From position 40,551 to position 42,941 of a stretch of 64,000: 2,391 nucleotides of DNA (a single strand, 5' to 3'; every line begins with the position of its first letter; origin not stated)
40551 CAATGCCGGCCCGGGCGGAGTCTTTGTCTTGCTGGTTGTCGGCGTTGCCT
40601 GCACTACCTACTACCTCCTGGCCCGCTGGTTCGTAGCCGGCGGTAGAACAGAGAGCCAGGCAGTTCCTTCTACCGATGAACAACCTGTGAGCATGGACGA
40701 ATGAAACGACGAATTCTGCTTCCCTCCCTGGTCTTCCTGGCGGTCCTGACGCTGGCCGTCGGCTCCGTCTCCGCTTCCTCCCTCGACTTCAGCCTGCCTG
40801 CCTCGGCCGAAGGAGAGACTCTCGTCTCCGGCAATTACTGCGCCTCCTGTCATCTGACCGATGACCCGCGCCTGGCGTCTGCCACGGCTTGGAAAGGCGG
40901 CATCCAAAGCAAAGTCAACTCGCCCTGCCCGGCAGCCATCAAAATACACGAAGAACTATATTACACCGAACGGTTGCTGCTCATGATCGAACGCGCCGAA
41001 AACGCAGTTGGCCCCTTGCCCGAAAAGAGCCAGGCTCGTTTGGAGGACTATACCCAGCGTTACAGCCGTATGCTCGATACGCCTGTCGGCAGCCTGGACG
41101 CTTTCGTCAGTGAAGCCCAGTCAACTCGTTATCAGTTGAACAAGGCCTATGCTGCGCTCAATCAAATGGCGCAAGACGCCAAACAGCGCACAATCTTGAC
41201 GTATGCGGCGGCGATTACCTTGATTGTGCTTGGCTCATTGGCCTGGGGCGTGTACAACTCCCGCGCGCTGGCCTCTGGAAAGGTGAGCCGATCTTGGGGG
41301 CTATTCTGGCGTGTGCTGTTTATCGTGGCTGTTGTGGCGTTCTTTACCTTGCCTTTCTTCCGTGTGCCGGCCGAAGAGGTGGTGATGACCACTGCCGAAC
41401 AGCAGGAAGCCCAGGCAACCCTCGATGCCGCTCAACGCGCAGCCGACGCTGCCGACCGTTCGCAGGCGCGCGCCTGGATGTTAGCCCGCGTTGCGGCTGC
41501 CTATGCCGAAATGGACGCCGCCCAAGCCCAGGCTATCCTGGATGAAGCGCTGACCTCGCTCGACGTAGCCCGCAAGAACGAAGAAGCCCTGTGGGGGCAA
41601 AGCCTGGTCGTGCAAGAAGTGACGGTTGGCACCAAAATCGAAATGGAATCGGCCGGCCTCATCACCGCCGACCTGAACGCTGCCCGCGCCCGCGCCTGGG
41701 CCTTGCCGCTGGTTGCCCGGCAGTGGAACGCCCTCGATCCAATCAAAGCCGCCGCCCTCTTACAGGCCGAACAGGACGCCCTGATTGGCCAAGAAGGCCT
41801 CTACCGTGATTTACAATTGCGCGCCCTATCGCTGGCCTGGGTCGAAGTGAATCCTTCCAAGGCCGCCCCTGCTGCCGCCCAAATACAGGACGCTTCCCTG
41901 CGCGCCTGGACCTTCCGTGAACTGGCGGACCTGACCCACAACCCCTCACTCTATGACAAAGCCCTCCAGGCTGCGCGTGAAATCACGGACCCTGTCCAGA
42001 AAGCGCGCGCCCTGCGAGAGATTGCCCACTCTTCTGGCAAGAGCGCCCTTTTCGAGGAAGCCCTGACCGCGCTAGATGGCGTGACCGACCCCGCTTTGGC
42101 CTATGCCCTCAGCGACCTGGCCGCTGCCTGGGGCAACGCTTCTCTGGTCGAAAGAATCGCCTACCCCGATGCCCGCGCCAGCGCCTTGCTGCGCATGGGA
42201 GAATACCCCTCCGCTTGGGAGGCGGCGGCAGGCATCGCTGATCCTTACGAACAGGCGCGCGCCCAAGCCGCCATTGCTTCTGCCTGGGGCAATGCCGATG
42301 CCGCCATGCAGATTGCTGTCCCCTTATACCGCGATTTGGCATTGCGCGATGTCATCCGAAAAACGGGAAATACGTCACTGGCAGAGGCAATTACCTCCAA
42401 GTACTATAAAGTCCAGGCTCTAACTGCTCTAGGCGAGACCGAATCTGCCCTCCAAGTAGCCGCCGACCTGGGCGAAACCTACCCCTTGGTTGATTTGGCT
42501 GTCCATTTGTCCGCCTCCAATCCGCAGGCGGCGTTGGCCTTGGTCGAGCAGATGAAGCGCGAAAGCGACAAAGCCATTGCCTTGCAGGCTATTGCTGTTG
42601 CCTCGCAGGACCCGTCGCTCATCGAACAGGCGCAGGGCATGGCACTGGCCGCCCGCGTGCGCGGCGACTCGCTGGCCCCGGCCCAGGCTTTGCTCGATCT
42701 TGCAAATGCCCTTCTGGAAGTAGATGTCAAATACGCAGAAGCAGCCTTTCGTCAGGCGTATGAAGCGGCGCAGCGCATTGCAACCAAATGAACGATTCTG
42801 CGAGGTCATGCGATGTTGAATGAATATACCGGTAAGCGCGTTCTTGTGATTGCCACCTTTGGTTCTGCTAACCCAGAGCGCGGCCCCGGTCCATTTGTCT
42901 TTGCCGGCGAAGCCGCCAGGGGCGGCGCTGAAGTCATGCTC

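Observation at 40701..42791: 696-aa cytochrome c / membrane / Ala-rich repeat fusion protein ending the module; its heme domain is paralogous to the upstream 126-aa CASCH cytochrome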

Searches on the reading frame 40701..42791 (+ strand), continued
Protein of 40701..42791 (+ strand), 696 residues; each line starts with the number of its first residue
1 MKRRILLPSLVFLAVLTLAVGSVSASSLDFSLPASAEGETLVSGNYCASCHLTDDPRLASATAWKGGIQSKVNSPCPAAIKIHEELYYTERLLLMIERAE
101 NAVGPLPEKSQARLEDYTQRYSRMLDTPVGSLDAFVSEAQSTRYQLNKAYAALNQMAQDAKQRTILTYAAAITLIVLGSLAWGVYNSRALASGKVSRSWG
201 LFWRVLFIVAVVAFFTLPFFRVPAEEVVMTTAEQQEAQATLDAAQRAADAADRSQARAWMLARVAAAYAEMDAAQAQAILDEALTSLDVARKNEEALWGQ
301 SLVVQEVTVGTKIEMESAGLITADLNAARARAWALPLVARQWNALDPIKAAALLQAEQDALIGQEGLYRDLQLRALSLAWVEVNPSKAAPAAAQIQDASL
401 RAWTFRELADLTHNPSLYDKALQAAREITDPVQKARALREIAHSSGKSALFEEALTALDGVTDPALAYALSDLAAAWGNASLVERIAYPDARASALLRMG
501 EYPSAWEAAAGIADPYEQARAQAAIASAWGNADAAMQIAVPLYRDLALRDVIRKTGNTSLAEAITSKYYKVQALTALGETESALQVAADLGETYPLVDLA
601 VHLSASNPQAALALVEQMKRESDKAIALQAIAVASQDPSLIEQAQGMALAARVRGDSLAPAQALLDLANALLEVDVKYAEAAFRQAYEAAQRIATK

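Call 86: find_encoding_contigs(protein=P0180, flank=10000, max_places=1)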
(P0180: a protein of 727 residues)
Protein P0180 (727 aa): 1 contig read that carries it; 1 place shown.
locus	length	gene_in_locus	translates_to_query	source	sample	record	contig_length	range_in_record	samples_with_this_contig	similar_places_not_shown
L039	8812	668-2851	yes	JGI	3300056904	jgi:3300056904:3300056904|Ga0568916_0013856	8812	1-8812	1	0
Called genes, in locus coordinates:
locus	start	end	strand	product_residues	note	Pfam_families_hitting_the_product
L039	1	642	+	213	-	?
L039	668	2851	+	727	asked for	-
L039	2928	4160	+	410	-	PF01875:Memo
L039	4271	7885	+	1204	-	PF16927:HisKA_7TM, PF00989:PAS, PF08448:PAS_4, PF13426:PAS_9, PF01590:GAF, PF13185:GAF_2, PF13492:GAF_3, PF01590:GAF, +7 more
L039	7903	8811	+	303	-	?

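Call 97: list_cluster_members(proteins=[P0001])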
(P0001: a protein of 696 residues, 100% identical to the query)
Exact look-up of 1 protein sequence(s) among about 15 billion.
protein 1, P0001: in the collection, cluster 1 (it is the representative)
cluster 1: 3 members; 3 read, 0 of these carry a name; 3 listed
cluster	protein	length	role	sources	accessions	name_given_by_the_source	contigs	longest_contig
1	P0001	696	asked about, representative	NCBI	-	-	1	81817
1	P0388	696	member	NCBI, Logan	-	-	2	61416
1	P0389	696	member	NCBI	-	-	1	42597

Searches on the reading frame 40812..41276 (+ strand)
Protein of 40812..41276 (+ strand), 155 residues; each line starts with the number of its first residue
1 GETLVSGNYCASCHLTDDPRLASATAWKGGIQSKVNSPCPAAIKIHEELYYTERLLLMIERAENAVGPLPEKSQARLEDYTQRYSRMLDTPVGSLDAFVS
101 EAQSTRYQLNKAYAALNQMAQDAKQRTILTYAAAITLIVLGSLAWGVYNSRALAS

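Call 55: predict_structure(alignment_id=A2)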
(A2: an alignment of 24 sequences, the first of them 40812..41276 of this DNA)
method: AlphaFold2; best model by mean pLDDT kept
length: 155 residues; sequences in the alignment: 24
mean_pLDDT: 78.0   pTM: 0.62
mean pLDDT of the five models: 78.0, 76.8, 74.9, 72.0, 69.7
residues with pLDDT >= 90: 63; 70-90: 52; 50-70: 11; < 50: 29
segments of 3 or more residues with pLDDT < 50: 1-29
pLDDT, mean of each block of 10 residues (from residue 1): 34 44 44 67 83 89 90 93 85 83 93 93 91 94 89 70
secondary structure, 60 per line:
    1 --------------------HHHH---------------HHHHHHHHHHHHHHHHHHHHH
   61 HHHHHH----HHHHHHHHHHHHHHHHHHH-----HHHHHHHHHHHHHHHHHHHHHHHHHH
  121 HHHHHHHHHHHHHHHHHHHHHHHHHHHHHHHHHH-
elements in order: H21-24 H40-66 H71-89 H95-154

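Call 99: search_solved_structures(query=A2, max_evalue=10, show_alignments=0)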
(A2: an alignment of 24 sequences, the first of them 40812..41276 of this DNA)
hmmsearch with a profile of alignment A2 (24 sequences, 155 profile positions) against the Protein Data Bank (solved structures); distinct sequences matched with E-value up to 10: 4.
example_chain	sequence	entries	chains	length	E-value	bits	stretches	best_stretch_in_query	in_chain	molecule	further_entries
3s84_A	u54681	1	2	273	0.023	18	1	52-97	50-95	Apolipoprotein A-IV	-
9hx4_F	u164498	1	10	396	0.034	17.4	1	52-98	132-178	Apolipoprotein A-IV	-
8ilc_A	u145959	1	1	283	0.36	14.1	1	34-104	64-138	Papain-like protease nsp3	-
8f2e_A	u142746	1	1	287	0.37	14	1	34-104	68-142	Papain-like protease nsp3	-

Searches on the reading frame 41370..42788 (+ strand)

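Call 41: search_protein_families(library=ncbifam, proteins=[window:41370-42788:+], max_evalue=10)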
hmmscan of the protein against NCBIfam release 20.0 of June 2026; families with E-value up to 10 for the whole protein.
window:41370-42788:+ (473 aa): 1 family
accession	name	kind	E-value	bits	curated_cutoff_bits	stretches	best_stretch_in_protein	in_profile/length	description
TIGR01973.1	NuoG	equivalog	0.055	12.3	470.05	1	262-422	269-428/606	NADH-quinone oxidoreductase subunit NuoG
